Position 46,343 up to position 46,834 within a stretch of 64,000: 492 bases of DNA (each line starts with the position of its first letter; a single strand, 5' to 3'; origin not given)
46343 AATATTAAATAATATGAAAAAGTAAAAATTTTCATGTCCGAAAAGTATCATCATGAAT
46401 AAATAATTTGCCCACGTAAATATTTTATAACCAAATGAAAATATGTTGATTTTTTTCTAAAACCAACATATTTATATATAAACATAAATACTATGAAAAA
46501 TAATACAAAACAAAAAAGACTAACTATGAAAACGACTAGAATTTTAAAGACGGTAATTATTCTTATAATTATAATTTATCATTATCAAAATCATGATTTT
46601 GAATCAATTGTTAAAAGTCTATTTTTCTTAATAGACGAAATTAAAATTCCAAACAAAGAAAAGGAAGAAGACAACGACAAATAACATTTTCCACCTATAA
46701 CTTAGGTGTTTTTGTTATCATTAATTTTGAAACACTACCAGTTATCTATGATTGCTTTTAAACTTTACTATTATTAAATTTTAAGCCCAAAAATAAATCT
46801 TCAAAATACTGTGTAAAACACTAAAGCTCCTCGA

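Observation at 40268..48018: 7.7-kb integrase island inserted into the 3' end of tRNA-Leu(UAG)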

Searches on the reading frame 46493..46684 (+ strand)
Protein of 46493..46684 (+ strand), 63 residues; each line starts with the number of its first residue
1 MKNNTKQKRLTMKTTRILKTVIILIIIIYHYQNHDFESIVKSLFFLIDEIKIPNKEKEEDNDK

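Call 9: search_protein_families(library=pfam, proteins=[window:46493-46684:+], max_evalue=0.01)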
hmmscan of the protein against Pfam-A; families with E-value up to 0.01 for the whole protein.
window:46493-46684:+ (63 aa): 0 families

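Call 10: search_protein_families(library=ncbifam, proteins=[window:46493-46684:+], max_evalue=0.01)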
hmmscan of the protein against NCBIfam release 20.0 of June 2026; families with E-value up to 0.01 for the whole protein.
window:46493-46684:+ (63 aa): 0 families

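Call 11: search_protein_families(library=padloc, proteins=[window:46493-46684:+], max_evalue=0.01)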
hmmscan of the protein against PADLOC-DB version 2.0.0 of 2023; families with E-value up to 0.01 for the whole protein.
window:46493-46684:+ (63 aa): 0 families

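Call 55: search_protein_families(library=pfam, proteins=[window:46493-46684:+], max_evalue=1)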
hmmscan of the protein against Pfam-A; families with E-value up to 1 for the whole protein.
window:46493-46684:+ (63 aa): 0 families

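Call 63: search_protein_families(library=phrogs, proteins=[window:46493-46684:+], max_evalue=0.001)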
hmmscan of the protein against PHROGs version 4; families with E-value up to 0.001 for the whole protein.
window:46493-46684:+ (63 aa): 0 families
